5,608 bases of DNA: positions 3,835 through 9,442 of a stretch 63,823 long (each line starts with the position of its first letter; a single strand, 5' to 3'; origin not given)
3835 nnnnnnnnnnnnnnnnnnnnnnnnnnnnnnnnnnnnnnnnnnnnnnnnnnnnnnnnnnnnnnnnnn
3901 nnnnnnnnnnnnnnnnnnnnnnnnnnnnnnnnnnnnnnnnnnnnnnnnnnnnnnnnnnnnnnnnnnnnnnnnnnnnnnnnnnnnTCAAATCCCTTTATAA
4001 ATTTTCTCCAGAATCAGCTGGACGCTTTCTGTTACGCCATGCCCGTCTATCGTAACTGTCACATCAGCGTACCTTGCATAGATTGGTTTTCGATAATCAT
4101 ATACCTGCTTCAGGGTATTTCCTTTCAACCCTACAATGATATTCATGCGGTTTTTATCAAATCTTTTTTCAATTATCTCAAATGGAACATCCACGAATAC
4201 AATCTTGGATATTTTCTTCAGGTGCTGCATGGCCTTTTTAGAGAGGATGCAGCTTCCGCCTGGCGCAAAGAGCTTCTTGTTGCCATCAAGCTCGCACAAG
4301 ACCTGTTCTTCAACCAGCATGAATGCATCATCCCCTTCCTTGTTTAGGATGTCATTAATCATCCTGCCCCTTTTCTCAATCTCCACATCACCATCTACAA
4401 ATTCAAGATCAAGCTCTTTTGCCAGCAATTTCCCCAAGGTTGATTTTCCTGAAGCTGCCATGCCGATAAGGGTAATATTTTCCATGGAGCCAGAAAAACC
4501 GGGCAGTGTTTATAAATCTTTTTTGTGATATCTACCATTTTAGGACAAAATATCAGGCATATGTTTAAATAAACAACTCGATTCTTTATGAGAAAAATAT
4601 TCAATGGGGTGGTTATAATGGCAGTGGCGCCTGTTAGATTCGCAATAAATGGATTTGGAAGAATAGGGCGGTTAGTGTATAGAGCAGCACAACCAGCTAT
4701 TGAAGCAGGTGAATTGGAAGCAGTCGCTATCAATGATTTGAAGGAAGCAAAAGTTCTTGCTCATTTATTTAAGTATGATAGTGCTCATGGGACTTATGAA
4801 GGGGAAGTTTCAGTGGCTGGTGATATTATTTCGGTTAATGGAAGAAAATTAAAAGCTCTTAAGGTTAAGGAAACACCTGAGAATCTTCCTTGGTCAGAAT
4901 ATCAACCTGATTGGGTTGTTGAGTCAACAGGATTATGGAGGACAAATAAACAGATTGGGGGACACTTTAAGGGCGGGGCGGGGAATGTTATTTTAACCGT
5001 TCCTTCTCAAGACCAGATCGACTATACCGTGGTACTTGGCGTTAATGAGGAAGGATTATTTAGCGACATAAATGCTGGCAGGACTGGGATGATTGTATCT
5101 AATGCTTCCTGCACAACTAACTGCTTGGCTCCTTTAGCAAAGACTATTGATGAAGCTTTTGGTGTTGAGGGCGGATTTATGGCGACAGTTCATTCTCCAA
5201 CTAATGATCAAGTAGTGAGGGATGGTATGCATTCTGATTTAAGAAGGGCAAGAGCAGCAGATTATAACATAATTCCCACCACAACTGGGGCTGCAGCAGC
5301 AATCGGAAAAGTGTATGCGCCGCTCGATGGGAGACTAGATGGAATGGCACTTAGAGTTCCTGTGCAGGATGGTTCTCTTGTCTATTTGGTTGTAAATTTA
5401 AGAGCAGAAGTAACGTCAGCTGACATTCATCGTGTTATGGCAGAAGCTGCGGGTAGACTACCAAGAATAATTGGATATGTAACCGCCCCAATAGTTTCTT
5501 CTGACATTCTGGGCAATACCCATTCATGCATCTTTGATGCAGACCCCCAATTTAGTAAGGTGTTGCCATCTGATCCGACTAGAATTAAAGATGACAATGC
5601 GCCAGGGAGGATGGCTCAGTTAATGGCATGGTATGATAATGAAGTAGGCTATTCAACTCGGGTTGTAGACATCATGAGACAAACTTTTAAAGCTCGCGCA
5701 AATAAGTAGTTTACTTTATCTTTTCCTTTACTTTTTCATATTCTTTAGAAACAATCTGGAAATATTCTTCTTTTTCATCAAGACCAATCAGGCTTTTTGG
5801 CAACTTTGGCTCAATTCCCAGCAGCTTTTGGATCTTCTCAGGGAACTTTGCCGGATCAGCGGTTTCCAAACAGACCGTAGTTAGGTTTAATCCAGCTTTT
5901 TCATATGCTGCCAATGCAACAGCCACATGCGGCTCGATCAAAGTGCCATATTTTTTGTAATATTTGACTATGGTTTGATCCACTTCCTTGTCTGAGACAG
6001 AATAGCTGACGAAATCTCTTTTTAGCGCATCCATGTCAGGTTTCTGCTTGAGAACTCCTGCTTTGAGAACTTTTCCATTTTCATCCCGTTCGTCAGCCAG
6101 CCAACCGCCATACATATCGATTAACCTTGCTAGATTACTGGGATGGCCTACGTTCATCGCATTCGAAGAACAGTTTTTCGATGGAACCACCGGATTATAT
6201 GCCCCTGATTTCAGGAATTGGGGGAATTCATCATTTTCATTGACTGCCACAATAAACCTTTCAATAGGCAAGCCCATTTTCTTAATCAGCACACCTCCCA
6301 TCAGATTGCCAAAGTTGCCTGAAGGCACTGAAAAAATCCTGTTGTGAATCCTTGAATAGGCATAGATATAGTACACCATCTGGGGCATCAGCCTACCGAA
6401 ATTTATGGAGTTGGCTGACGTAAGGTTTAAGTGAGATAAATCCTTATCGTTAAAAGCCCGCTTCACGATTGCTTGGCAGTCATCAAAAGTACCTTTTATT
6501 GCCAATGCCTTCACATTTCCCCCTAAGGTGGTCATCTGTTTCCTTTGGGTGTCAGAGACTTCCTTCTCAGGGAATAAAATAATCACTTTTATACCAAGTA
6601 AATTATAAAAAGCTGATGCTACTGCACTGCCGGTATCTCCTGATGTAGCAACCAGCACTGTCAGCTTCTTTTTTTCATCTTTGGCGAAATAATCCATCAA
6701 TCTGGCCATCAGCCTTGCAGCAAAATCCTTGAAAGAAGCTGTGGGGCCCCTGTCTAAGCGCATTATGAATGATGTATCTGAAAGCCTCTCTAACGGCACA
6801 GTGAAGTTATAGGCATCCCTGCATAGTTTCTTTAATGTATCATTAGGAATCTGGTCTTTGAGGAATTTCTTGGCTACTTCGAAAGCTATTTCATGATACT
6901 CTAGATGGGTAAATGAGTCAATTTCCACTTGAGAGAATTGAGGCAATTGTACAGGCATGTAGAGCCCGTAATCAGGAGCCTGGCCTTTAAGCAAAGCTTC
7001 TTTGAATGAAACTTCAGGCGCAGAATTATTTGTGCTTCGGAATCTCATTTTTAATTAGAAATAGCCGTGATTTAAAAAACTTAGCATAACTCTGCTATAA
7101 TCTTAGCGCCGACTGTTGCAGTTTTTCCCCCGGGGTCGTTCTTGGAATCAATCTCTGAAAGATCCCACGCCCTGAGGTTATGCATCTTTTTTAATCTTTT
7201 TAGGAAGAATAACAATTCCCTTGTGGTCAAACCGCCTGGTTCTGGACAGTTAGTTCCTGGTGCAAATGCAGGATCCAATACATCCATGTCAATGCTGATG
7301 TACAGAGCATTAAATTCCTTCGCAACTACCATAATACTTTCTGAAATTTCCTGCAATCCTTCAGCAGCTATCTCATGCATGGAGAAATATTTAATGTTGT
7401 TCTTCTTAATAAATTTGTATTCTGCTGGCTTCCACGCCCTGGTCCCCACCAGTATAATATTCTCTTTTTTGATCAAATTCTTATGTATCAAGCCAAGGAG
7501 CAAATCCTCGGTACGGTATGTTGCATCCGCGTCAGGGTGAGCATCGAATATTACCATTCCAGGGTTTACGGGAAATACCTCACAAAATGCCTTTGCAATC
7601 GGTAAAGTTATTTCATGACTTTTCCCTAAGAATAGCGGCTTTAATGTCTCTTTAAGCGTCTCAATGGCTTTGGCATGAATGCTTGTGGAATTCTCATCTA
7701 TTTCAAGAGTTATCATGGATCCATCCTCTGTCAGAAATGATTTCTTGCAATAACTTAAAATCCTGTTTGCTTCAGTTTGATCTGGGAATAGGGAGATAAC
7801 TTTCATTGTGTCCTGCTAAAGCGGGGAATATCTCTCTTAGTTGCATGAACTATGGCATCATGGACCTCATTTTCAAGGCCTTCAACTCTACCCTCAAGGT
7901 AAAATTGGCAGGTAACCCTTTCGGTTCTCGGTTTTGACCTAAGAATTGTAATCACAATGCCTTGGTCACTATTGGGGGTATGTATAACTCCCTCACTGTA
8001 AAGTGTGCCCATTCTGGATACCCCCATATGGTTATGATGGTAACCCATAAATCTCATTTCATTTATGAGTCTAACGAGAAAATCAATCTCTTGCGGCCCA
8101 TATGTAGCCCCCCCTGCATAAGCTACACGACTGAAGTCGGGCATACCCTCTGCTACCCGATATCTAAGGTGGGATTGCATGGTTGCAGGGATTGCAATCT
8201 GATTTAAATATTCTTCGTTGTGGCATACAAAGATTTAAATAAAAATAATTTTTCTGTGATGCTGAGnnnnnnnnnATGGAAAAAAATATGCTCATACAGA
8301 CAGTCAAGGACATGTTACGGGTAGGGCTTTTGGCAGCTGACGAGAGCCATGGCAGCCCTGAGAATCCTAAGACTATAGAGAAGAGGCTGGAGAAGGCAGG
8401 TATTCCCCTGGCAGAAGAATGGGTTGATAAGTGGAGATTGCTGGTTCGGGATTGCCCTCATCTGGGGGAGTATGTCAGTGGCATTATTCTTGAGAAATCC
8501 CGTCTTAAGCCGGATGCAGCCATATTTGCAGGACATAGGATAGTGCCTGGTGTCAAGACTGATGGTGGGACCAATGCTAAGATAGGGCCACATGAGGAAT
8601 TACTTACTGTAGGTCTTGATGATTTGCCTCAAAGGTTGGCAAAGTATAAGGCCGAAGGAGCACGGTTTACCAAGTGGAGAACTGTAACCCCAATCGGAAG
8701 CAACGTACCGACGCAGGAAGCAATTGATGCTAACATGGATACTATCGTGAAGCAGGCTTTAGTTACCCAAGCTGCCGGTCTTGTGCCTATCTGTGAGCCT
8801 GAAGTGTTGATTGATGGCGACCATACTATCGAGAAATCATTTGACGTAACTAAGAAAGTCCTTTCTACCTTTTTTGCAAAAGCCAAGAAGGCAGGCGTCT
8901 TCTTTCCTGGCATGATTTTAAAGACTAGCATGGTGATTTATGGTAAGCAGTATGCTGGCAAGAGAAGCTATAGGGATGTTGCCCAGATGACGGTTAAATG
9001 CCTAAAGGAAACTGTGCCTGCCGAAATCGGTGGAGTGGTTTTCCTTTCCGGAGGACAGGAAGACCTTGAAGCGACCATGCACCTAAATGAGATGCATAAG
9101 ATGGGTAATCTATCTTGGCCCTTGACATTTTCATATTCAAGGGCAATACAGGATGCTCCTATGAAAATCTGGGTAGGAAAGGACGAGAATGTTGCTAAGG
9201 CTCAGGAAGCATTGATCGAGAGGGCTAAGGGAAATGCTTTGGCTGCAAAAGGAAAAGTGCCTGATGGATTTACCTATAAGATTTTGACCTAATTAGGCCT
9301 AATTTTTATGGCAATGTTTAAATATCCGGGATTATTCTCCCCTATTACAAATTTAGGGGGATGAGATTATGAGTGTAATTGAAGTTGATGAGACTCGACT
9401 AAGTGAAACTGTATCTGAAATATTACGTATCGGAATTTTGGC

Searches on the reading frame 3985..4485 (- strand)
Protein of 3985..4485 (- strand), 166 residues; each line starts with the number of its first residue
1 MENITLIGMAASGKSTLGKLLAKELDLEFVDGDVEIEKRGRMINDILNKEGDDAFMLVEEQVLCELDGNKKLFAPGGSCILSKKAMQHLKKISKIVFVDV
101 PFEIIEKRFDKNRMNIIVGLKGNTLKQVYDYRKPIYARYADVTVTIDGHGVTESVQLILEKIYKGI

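Call 70: search_protein_families(library=pfam, proteins=[window:3985-4485:-], max_evalue=0.000001)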
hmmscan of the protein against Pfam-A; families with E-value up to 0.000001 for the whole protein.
window:3985-4485:- (166 aa): 1 family
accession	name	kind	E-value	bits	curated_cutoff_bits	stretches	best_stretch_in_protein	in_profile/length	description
PF01202.28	SKI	-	4.2e-27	95.7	22.1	1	11-162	2-158/159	Shikimate kinase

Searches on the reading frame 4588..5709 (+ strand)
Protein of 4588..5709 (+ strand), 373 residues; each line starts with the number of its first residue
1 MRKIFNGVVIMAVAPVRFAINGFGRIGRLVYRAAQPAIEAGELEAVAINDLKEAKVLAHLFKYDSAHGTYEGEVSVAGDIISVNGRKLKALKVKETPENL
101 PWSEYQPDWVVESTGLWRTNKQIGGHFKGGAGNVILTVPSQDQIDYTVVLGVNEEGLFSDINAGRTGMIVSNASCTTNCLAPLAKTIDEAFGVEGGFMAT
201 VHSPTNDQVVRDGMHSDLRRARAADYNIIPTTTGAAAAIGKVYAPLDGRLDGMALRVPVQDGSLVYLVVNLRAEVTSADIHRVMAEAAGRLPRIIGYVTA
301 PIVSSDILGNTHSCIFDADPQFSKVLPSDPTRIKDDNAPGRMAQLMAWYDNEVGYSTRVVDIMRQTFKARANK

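Call 70: search_protein_families(library=pfam, proteins=[window:4588-5709:+], max_evalue=0.000001)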
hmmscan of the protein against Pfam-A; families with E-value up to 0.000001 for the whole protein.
window:4588-5709:+ (373 aa): 2 families
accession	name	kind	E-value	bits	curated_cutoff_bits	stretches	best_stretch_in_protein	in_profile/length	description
PF02800.25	Gp_dh_C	-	2.8e-46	157.4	24.4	1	180-320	1-143/158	Glyceraldehyde 3-phosphate dehydrogenase, C-terminal domain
PF00044.30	Gp_dh_N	-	5.3e-31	107.3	31.7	1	17-119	2-100/101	Glyceraldehyde 3-phosphate dehydrogenase, NAD binding domain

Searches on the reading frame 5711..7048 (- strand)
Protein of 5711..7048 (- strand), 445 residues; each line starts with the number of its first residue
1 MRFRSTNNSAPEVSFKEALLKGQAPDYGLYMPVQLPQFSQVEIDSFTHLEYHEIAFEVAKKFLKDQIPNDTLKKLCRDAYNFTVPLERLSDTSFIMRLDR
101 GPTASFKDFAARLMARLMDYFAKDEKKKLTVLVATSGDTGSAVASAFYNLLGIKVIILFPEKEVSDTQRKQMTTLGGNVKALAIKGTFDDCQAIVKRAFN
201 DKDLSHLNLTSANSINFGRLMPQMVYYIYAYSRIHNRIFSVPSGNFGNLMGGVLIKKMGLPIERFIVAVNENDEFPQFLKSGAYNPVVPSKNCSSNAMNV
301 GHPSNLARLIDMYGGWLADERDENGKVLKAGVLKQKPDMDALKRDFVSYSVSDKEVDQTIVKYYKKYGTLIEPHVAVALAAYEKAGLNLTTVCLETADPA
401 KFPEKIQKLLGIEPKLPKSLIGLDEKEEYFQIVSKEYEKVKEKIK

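Call 70: search_protein_families(library=pfam, proteins=[window:5711-7048:-], max_evalue=0.000001)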
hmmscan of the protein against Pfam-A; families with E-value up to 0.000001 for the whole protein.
window:5711-7048:- (445 aa): 3 families
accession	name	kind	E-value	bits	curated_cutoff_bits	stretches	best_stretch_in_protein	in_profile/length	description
PF00291.31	PALP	-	1.7e-27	97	35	1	85-384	12-276/295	Pyridoxal-phosphate dependent enzyme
PF14821.11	Thr_synth_N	-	9.4e-26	90.2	25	1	2-80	1-79/79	Threonine synthase N terminus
PF24857.1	THR4_C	-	6.9e-07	29.7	27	0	376-444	2-83/85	Threonine synthase, C-terminal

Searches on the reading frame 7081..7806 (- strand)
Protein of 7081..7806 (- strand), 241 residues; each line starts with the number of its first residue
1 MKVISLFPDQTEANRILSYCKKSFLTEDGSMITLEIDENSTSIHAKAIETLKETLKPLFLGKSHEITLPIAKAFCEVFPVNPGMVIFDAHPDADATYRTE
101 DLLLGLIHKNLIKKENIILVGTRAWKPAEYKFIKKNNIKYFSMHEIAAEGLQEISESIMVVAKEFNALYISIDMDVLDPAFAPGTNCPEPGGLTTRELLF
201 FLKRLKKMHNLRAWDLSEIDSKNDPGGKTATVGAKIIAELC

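Call 70: search_protein_families(library=pfam, proteins=[window:7081-7806:-], max_evalue=0.000001)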
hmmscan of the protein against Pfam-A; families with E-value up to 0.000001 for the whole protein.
window:7081-7806:- (241 aa): 1 family
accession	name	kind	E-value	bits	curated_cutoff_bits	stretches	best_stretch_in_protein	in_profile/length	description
PF00491.26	Arginase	-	3e-48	165.1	22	1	34-240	64-277/280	Arginase family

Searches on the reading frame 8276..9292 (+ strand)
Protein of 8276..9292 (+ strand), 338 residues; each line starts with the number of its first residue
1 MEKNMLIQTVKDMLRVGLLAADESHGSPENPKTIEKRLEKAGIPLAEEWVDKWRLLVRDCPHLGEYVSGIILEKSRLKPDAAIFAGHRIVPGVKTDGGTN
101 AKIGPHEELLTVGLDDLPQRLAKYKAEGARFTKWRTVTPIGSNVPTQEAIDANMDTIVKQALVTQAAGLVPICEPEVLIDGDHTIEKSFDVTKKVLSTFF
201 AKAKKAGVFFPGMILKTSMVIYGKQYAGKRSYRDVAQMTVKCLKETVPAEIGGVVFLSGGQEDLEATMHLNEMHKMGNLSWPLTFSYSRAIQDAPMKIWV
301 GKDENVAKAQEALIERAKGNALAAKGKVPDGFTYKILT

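Call 70: search_protein_families(library=pfam, proteins=[window:8276-9292:+], max_evalue=0.000001)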
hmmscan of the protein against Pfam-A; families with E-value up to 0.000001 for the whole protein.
window:8276-9292:+ (338 aa): 1 family
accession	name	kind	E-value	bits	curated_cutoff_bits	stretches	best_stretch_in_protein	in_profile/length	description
PF00274.25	Glycolytic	-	6.1e-89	298.7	22.2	1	16-328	14-329/349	Fructose-bisphosphate aldolase class-I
